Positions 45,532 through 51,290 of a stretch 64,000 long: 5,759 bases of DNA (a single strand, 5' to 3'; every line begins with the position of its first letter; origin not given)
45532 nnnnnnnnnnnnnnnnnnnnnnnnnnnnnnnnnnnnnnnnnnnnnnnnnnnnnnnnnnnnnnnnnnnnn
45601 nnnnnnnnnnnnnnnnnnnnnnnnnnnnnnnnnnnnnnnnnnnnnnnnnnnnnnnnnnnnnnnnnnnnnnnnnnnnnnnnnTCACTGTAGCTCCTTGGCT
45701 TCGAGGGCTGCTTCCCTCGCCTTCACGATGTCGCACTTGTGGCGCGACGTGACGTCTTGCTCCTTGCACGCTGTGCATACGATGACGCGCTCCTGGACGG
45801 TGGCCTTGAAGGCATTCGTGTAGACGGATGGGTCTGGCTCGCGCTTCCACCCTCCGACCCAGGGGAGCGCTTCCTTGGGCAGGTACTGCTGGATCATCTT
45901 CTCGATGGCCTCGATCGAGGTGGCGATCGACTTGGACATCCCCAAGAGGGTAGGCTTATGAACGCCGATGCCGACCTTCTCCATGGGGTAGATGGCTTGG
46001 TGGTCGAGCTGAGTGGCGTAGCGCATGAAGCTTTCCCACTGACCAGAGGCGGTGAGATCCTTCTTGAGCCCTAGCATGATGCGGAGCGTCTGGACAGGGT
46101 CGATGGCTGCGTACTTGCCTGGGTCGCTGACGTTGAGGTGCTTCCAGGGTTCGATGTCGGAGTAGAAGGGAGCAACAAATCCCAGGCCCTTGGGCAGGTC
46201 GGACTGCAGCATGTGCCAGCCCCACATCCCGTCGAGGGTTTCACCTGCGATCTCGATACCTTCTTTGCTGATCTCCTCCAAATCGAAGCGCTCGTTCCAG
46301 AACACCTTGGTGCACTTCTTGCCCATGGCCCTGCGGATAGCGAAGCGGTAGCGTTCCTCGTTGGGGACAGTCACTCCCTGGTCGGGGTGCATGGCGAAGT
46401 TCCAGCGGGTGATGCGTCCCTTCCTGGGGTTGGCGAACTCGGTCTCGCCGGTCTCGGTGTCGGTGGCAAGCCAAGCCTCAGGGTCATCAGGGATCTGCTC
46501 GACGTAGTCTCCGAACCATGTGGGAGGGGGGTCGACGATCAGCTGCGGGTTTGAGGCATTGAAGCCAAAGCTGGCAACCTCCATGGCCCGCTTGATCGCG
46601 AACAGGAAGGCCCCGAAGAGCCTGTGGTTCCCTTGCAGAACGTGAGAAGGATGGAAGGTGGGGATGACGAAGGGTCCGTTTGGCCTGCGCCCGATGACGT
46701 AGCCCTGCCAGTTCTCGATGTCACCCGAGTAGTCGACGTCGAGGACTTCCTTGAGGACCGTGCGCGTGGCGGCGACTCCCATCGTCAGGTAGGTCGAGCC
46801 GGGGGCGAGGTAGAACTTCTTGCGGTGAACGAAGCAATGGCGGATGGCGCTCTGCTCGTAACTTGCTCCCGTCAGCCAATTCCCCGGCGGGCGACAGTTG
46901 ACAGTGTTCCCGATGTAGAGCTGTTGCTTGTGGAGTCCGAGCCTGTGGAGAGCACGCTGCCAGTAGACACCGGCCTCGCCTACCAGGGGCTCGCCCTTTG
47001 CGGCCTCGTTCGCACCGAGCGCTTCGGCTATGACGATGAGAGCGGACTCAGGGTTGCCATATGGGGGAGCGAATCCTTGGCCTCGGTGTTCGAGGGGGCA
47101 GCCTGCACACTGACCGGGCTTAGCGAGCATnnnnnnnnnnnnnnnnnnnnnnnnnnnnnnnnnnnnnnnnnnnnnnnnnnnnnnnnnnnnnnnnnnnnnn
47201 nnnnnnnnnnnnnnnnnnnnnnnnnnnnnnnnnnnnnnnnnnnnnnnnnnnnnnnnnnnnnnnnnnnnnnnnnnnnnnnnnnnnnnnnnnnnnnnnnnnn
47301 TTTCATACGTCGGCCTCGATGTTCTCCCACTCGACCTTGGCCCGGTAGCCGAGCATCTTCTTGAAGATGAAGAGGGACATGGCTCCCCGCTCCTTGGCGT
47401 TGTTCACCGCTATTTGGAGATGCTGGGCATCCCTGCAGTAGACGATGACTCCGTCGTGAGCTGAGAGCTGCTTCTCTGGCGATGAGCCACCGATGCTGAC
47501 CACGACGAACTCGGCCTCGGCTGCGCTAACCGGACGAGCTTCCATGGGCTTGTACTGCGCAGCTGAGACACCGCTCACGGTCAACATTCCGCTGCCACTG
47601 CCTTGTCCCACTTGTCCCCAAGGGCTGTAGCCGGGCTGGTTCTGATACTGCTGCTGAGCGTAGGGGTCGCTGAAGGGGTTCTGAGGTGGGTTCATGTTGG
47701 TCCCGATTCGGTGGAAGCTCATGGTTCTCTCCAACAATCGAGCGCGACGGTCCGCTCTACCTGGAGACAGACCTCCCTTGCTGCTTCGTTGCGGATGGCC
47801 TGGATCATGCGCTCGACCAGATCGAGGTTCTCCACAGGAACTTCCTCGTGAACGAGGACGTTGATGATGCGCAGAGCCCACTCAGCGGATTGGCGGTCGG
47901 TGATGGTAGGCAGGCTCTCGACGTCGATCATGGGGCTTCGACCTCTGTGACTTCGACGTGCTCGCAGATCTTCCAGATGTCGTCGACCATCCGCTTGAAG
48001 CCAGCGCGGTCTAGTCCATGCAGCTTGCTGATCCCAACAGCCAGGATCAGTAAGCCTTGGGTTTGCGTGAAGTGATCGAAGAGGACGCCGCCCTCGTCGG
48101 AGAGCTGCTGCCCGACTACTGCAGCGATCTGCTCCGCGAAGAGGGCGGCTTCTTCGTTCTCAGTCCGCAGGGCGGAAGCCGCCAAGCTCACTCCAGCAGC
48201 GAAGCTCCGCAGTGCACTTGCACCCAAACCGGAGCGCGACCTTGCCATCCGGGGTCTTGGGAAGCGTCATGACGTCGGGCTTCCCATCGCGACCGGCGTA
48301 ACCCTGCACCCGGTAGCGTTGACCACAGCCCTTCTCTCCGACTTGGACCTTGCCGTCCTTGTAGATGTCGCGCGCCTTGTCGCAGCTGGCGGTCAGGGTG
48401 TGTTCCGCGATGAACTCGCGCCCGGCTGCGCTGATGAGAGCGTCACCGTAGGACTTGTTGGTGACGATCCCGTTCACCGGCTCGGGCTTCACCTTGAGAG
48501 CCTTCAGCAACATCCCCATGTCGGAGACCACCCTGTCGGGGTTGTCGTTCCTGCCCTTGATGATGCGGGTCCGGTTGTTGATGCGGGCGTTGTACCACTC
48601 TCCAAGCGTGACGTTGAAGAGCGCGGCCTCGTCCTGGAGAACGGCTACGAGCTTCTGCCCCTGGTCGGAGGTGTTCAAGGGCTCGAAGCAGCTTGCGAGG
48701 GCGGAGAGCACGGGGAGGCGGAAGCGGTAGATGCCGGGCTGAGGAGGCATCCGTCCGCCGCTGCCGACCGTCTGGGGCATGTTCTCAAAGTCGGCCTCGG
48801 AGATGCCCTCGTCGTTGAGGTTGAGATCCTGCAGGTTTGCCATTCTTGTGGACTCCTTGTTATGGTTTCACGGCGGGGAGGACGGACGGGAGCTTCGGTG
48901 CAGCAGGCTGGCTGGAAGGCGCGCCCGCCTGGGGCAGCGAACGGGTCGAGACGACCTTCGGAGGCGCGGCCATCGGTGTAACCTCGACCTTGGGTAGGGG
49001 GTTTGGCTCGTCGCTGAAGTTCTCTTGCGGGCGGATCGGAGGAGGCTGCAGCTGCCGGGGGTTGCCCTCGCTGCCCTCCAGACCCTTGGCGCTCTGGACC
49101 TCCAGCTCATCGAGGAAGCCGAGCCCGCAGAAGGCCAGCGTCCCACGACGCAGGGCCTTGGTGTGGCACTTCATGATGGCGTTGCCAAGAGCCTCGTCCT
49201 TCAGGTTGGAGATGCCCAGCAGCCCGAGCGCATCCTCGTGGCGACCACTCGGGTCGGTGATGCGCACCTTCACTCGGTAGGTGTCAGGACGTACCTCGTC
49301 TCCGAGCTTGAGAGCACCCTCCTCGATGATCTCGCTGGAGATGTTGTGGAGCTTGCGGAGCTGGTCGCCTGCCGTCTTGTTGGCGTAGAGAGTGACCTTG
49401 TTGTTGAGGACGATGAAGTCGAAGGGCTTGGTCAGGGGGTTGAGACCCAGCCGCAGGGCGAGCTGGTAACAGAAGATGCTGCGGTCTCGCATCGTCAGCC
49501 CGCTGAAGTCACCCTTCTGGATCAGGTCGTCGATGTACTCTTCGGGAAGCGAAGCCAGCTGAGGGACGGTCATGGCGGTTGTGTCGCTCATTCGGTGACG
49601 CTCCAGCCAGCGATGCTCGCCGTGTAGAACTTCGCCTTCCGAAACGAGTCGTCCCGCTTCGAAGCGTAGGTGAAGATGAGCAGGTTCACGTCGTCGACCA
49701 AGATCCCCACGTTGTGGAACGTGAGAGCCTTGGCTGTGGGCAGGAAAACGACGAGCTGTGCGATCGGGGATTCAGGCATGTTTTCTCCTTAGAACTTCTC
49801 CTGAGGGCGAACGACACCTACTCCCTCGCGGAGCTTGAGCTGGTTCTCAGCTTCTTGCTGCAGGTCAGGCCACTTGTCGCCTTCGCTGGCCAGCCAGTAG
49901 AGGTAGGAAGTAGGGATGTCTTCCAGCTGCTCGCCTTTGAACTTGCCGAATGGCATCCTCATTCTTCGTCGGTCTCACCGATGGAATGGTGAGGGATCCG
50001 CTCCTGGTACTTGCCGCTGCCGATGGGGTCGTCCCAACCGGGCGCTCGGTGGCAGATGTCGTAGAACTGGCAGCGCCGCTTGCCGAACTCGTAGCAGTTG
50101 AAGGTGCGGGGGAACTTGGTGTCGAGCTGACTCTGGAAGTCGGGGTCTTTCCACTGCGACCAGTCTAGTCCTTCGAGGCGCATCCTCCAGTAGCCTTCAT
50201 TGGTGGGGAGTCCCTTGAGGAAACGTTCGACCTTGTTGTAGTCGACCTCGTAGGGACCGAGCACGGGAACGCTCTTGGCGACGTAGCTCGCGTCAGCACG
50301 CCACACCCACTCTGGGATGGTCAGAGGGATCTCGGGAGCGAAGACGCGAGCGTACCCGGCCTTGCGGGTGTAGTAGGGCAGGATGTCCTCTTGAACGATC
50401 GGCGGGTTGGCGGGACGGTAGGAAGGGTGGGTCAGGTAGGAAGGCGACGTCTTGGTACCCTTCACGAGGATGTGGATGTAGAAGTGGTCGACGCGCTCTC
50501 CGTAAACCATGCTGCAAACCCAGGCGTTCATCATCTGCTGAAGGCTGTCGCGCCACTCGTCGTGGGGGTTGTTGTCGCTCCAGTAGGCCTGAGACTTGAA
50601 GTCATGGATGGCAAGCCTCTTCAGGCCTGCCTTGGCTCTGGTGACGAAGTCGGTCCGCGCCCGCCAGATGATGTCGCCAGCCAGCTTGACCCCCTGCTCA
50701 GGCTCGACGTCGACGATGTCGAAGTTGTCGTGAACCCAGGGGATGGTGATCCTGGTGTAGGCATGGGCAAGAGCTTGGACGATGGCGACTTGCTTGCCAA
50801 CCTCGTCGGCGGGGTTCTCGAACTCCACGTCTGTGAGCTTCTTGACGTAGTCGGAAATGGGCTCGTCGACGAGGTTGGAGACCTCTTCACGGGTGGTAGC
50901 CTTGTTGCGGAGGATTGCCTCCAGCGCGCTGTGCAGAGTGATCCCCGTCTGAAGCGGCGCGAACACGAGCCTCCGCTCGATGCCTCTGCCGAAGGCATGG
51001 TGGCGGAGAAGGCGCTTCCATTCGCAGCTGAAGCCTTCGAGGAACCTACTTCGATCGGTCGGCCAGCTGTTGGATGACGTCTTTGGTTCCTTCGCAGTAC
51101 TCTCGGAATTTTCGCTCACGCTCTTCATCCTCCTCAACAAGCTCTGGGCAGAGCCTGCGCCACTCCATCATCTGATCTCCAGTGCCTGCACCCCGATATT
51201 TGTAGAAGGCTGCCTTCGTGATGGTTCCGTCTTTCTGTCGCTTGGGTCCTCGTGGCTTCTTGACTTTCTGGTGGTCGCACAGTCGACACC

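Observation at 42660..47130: Family A DNA polymerase split into two genes with five coupled ORFs between the halves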

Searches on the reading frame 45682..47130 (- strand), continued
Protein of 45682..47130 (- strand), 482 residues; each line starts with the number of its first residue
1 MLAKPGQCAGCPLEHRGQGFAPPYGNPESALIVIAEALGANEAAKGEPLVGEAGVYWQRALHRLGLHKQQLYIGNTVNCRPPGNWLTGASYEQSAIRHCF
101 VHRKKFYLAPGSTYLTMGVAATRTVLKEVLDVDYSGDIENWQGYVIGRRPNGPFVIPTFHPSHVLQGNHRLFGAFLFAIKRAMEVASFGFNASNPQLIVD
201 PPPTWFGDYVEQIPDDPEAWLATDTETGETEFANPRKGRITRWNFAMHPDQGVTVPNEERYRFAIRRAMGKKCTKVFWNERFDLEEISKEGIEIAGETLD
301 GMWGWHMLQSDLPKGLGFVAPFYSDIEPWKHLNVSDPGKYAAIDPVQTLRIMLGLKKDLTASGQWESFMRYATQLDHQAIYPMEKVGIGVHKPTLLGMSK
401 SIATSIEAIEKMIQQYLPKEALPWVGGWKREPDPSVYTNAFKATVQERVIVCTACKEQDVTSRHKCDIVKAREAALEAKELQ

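Call 76: fold_search(model_id=the predicted structure, library=pdb)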
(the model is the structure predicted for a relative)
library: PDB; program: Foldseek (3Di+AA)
matches with E <= 10: 500; with E <= 0.001: 248
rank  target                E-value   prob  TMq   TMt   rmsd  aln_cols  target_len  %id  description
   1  1kfs_A                4.6e-21  1.00  0.45  0.71   7.9       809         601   16  DNA POLYMERASE I KLENOW FRAGMENT (E.C.2.7.7.7) MUTANT/DNA COMPLEX (released 1998-02-25)
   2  4n5s_A                7.3e-21  1.00  0.45  0.79   6.3       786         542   17  Ternary complex structure of Klenow fragment of Taq DNA polymerase I707L mutant (Cs3C KlenTaq) with DNA and ddCTP (released 2015-01-21)
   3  8e23_A                8.9e-21  1.00  0.46  0.69   7.4       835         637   14  Human DNA polymerase theta in complex with allosteric inhibitor (released 2022-09-28)
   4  8xk7_A                9.3e-21  1.00  0.44  0.78   5.5       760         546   16  binary complex of DNA polymerase SFM4-3 recognizing C2 methyoxy nucleotide (released 2024-11-27)
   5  1d8y_A                2.2e-20  1.00  0.44  0.70   8.0       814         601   16  CRYSTAL STRUCTURE OF THE COMPLEX OF DNA POLYMERASE I KLENOW FRAGMENT WITH DNA (released 1999-12-02)
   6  9au8_A                2.5e-20  1.00  0.46  0.68   7.2       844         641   13  Ternary complex of human DNA polymerase theta polymerase domain with a mismatched T:T base pair (released 2025-03-05)
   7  3po4_A                4.7e-20  1.00  0.44  0.79   5.8       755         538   17  Structure of a mutant of the large fragment of DNA polymerase I from Thermus aquaticus in complex with a blunt-ended D (released 2011-06-15)
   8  8efc_A                4.7e-20  1.00  0.44  0.68   7.6       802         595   14  Structure of Lates calcarifer DNA polymerase theta polymerase domain with long duplex DNA, complex Ia (released 2022-12-14)
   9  8xk9_D                4.7e-20  1.00  0.43  0.75   6.6       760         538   17  ternary complex of DNA polymerase SFM4-3 recognizing C2 methyoxy nucleotide (released 2024-11-27)
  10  8xjr                  4.9e-20  1.00  0.44  0.77   5.8       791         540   16  Apo form of DNA polymerase SFM4-3 recognizing C2 methyoxy nucleotide (released 2024-11-27)
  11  3rtv_A                5.6e-20  1.00  0.43  0.76   7.0       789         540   18  Crystal structure of the large fragment of DNA polymerase I from Thermus Aquaticus in a closed ternary complex with na (released 2012-05-30)
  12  6fbf_A                5.6e-20  1.00  0.45  0.79   5.4       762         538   16  KlenTaq DNA polymerase processing a modified primer - bearing the modification upstream at the fourth primer nucleotid (released 2018-09-26)
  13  4xiu_A                5.9e-20  1.00  0.44  0.78   5.9       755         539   17  Binary complex structure of Klenow fragment of Taq DNA polymerase I707L mutant with DNA containing TTT overhang (released 2015-01-21)
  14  3lwm_A                6.2e-20  1.00  0.46  0.81   5.5       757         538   18  Structure of the large fragment of thermus aquaticus DNA polymerase I in complex with a blunt-ended DNA and ddATP (released 2010-05-05)
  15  7zx0_DDD              7.1e-20  1.00  0.44  0.66   8.0       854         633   13  Crystal structure of Pol theta polymerase domain in complex with compound 5 (released 2022-10-12)
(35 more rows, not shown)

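Call 81: search_protein_families(library=pfam, proteins=[L020:8251-9195:+, L054:7324-8496:+, L076:7189-8751:+], max_evalue=0.01)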
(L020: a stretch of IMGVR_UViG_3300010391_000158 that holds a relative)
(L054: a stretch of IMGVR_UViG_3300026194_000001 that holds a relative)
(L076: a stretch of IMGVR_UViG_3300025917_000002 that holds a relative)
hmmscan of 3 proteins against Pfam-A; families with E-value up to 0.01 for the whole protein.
L020:8251-9195:+ (315 aa): 0 families

L054:7324-8496:+ (391 aa): 3 families
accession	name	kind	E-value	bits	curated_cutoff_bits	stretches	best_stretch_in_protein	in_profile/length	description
PF14890.11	Intein_splicing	-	4.1e-09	36.9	35.8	1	148-391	37-154/155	Intein splicing domain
PF13403.11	Hint_2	-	1.4e-06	29.2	28.4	1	118-163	2-45/147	Hint domain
PF00476.26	DNA_pol_A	-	6.9e-05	22.4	34.3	1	26-109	29-113/381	DNA polymerase family A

L076:7189-8751:+ (521 aa): 1 family
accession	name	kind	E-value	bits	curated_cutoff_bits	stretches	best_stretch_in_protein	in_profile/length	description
PF03161.18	LAGLIDADG_2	-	4.6e-09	36.9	25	1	100-207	4-118/168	LAGLIDADG DNA endonuclease family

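Call 86: find_encoding_contigs(protein=P0071, flank=4000, max_places=1)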
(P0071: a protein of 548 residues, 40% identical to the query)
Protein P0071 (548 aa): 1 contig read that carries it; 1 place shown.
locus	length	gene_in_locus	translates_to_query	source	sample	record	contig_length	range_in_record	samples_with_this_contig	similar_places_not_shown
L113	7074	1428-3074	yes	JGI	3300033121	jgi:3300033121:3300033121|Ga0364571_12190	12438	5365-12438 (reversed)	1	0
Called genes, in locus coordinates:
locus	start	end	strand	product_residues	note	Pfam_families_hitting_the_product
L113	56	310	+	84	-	-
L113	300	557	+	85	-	-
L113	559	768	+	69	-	-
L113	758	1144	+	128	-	-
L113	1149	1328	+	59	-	-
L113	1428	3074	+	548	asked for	PF03167:UDG, PF00476:DNA_pol_A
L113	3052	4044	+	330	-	PF00476:DNA_pol_A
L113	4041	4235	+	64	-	-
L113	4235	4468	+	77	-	-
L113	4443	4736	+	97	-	-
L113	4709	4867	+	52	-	-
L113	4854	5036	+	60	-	-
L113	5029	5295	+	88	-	-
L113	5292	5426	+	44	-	-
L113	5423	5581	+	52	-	-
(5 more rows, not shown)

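Call 87: find_encoding_contigs(protein=P0076, flank=4000, max_places=1)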
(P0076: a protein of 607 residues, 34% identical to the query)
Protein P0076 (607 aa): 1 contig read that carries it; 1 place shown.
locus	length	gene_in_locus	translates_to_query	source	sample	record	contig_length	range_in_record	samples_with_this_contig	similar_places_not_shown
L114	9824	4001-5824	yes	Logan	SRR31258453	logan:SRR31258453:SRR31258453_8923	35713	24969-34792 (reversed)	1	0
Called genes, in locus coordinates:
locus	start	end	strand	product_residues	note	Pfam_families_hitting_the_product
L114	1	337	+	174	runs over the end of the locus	-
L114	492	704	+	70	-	-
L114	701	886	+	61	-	PF12843:QSregVF_b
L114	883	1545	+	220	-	-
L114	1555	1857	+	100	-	-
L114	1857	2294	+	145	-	-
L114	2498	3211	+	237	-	-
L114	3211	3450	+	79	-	-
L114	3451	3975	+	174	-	PF13392:HNH_3 (weak)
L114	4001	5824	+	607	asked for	PF03167:UDG, PF00476:DNA_pol_A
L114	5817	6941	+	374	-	PF00476:DNA_pol_A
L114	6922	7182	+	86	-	-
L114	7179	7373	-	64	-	-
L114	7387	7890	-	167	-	-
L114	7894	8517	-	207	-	-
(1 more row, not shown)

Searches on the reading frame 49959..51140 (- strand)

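Call 69: search_protein_families(library=pfam, proteins=[window:49959-51140:-], max_evalue=0.01)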
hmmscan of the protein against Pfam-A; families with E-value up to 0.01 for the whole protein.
window:49959-51140:- (393 aa): 1 family
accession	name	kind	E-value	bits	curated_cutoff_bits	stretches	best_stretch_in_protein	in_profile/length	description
PF12705.13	PDDEXK_1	-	3.8e-05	24.2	22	1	61-260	33-196/247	PD-(D/E)XK nuclease superfamily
